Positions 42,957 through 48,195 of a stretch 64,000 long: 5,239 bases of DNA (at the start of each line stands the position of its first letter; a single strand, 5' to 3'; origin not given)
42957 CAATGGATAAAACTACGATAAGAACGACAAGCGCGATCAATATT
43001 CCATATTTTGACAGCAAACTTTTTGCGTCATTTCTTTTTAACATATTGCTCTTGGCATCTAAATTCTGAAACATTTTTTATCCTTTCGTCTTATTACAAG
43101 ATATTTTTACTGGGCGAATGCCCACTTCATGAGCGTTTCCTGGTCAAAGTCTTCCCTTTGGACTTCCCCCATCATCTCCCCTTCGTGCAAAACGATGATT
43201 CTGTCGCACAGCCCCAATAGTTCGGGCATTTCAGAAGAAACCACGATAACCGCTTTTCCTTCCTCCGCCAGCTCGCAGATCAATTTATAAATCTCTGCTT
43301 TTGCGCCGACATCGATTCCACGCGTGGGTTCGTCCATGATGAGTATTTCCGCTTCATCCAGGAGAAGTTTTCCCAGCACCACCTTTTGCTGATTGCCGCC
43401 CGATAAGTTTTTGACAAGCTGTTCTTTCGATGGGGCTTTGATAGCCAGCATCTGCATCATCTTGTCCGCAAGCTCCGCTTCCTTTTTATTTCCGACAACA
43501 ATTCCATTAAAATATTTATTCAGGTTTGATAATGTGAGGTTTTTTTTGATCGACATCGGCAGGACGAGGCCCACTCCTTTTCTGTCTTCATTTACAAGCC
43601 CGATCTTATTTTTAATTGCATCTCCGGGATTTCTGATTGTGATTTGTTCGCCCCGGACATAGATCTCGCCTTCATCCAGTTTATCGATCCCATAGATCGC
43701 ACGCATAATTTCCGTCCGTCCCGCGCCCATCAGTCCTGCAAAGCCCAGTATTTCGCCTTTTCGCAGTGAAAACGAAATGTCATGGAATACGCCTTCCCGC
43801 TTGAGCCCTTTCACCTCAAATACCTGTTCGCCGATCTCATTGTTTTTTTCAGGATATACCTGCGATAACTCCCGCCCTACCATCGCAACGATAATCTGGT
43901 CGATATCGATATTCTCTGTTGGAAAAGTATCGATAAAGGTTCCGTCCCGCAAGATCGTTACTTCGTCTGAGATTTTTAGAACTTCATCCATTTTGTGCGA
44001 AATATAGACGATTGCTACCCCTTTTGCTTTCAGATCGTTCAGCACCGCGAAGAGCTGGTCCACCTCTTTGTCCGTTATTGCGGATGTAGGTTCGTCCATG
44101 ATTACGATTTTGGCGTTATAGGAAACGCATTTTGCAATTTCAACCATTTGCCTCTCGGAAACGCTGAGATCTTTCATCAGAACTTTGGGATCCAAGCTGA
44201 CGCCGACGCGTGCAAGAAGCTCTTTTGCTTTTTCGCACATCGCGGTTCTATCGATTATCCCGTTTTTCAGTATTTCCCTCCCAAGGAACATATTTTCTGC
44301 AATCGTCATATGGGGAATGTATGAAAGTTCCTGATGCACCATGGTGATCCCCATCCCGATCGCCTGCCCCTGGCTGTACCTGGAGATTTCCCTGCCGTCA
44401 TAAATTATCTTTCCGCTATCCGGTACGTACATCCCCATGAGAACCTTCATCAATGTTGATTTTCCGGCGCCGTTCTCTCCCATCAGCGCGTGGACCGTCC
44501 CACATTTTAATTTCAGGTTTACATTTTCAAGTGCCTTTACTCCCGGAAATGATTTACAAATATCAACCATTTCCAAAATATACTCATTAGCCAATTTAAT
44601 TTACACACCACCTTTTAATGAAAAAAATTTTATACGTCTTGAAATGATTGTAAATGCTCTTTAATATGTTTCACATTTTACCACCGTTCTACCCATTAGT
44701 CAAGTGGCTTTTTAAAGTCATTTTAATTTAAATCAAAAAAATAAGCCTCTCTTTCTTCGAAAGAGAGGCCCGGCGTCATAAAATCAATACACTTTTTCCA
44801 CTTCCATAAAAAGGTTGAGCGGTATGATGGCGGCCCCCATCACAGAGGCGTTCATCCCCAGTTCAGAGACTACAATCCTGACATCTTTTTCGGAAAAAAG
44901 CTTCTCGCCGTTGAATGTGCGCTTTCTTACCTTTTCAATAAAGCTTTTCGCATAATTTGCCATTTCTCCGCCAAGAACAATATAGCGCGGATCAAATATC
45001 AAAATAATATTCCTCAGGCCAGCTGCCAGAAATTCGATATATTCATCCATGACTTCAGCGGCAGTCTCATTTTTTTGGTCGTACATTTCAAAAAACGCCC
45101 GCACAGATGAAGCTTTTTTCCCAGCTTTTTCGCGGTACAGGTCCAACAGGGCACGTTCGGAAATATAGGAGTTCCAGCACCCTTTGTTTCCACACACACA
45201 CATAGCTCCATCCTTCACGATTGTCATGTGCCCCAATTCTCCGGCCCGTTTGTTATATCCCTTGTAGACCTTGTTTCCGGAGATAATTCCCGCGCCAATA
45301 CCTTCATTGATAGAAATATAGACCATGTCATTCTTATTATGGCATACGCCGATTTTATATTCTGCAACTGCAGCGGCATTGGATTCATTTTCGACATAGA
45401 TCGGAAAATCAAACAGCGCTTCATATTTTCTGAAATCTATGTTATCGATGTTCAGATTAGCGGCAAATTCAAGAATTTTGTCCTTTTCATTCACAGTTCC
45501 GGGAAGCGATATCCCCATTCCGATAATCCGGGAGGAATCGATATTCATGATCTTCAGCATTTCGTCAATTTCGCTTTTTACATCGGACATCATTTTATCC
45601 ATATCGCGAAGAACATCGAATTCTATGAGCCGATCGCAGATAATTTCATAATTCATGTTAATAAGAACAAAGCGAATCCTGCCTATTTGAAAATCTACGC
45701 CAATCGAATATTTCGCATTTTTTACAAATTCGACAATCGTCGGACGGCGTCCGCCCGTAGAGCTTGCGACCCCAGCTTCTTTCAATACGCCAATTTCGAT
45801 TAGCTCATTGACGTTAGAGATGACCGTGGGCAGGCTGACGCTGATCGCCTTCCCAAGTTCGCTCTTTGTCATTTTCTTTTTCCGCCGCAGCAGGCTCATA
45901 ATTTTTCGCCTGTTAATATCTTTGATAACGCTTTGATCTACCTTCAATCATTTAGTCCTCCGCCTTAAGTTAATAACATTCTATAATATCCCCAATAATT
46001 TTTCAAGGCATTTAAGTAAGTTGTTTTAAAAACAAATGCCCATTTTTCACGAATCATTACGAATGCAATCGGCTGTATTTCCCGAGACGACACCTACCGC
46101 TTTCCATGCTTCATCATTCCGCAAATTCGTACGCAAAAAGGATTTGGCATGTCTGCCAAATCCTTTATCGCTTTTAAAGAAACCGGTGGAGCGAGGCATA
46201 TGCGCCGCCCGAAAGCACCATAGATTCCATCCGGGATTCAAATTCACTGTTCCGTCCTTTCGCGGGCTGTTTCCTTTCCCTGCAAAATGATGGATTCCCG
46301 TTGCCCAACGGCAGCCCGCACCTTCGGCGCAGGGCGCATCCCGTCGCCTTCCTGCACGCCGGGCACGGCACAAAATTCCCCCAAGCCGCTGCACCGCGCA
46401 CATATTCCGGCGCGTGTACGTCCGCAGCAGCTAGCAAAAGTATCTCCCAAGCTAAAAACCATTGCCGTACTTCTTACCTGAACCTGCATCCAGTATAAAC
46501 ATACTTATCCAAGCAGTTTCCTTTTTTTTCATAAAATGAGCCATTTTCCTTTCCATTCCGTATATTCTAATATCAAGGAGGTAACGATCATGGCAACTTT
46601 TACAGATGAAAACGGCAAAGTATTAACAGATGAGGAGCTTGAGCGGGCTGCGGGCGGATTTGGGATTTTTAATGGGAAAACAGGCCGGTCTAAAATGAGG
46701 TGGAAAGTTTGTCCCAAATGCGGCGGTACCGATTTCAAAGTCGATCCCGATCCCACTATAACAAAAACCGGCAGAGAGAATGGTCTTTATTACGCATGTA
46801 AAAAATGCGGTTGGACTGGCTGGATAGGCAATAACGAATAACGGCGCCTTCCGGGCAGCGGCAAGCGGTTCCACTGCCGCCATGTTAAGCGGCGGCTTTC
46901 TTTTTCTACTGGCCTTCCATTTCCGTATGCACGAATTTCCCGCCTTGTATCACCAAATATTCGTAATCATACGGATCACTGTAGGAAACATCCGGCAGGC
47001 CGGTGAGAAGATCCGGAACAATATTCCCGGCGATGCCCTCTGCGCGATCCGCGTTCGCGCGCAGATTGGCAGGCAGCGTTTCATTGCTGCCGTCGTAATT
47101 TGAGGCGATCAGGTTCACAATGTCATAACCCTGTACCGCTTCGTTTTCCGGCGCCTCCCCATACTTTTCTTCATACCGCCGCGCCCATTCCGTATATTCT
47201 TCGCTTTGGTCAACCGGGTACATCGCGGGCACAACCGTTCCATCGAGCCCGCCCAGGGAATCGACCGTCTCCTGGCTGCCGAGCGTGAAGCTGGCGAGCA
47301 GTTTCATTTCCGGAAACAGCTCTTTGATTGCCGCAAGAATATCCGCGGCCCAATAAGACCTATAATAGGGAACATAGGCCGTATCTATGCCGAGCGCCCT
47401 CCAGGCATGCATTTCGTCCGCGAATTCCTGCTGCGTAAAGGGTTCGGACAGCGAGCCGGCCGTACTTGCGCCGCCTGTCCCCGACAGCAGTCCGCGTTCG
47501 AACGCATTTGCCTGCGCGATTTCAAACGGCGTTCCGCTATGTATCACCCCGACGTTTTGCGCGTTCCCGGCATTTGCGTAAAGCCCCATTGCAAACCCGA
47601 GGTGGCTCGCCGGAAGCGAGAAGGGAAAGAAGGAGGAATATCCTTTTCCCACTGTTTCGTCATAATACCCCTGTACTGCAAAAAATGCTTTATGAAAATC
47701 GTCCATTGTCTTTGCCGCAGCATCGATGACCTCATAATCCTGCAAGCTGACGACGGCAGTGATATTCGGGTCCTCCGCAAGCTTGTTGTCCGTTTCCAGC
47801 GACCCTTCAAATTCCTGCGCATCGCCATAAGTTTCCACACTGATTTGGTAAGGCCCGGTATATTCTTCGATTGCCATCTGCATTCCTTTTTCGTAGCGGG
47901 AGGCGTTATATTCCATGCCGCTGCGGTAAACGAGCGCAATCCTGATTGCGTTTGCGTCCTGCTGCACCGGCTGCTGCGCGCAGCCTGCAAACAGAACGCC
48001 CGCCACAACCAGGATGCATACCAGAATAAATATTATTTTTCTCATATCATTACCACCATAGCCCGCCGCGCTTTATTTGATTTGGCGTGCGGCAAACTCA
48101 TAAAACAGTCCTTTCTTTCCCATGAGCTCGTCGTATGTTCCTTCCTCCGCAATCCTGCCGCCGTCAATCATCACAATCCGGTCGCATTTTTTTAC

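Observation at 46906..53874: Tripartite NHLM-type peptide export module (HlyD-like + C39-peptidase ABC + peptidase-less ABC) under a co-oriented ECF sigma factor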

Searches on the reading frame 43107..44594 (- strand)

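Call 3: search_protein_families(library=pfam, proteins=[window:43107-44594:-])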
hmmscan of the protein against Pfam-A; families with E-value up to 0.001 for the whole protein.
window:43107-44594:- (495 aa): 4 families
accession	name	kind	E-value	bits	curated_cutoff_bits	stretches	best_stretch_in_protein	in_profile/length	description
PF00005.33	ABC_tran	-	7.8e-57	192.1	25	2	22-171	1-137/137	ABC transporter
PF13304.12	AAA_21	-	4.5e-07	30.7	27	0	398-453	239-297/304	AAA domain, putative AbiEii toxin, Type IV TA system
PF03193.22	RsgA_GTPase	-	7e-05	23.2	30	0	21-55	96-129/174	RsgA GTPase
PF02367.23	TsaE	-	0.00063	20.1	26.6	0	26-53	15-42/128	Threonylcarbamoyl adenosine biosynthesis protein TsaE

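Call 4: search_protein_families(library=ncbifam, proteins=[window:43107-44594:-])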
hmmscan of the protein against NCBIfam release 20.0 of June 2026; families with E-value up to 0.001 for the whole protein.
window:43107-44594:- (495 aa): 191 families (the best 25 are shown)
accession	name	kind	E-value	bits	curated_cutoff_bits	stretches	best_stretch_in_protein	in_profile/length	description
NF008442.0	PRK11288.1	equivalog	1.2e-175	584.6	689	1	4-494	5-497/504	L-arabinose ABC transporter ATP-binding protein AraG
NF010069.0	PRK13549.1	equivalog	8.4e-175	582.1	699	1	3-493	2-502/513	xylose ABC transporter ATP-binding protein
NF008030.0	PRK10762.1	equivalog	6.2e-172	572.8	745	1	4-492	2-491/501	ribose ABC transporter ATP-binding protein RbsA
NF008215.0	PRK10982.1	equivalog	2.9e-171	570.5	828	1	3-492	10-502/506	galactose/methyl galactoside ABC transporter ATP-binding protein MglA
NF040905.2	GguA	equivalog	2.3e-167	557.4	810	1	6-490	1-498/500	multiple monosaccharide ABC transporter ATP-binding protein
NF007253.0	PRK09700.1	equivalog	8.7e-161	535.9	772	1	3-494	3-508/510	D-allose ABC transporter ATP-binding protein AlsA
TIGR02633.1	xylG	equivalog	1.4e-154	515.2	723.65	1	6-492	1-499/500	D-xylose ABC transporter ATP-binding protein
NF041861.1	YtfR_transport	equivalog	1.6e-143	478.7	850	1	6-490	1-488/492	galactofuranose ABC transporter, ATP-binding protein YtfR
NF011967.0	PRK15439.1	equivalog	4e-122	408.2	586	1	4-494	9-501/510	autoinducer 2 ABC transporter ATP-binding protein LsrA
NF047930.1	ABC_ATP_B6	equivalog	1.2e-107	360.7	670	1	6-482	2-498/510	putative B6 ABC transporter ATP-binding protein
TIGR01188.1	drrA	subfamily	1.2e-60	205.4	312.45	2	14-251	1-235/302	daunorubicin resistance ABC transporter, ATP-binding protein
TIGR03410.1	urea_trans_UrtE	equivalog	1.1e-59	201.7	285.8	2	7-234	1-224/230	urea ABC transporter ATP-binding subunit UrtE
TIGR04521.1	ECF_ATPase_2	equivalog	6.3e-59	199.3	330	2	19-227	18-230/279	energy-coupling factor transporter ATPase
TIGR03608.1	L_ocin_972_ABC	subfamily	4.6e-58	196.1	254.85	2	10-212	2-203/206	putative bacteriocin export ABC transporter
TIGR03411.1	urea_trans_UrtD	equivalog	9.7e-57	192.4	304.1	2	6-233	2-233/242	urea ABC transporter ATP-binding protein UrtD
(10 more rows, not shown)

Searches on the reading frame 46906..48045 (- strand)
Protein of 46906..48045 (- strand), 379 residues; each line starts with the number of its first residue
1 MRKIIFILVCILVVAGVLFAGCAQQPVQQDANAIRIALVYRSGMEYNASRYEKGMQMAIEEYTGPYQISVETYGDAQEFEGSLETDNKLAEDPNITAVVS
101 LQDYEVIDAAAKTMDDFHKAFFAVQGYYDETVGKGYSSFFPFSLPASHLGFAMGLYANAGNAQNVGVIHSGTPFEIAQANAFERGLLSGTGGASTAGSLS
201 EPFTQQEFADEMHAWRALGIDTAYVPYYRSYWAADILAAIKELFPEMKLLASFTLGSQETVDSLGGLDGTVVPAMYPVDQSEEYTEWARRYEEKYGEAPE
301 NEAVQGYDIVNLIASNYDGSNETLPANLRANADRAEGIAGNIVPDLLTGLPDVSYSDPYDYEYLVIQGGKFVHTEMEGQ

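Call 3: search_protein_families(library=pfam, proteins=[window:46906-48045:-])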
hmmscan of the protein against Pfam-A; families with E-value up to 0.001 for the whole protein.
window:46906-48045:- (379 aa): 1 family
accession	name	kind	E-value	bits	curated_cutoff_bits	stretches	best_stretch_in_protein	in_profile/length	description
PF13458.12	Peripla_BP_6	-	2.1e-14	54.4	31.7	1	45-314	15-290/343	Periplasmic binding protein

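Call 4: search_protein_families(library=ncbifam, proteins=[window:46906-48045:-])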
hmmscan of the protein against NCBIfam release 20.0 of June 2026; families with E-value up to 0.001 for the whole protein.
window:46906-48045:- (379 aa): 0 families

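Call 78: search_solved_structures(query=window:46906-48045:-, max_evalue=0.01)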
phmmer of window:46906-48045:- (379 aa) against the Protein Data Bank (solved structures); distinct sequences matched with E-value up to 0.01: 1.
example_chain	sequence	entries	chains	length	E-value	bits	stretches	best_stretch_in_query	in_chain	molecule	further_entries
4mlc_A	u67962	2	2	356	2.2e-06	30.4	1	52-330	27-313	Extracellular ligand-binding receptor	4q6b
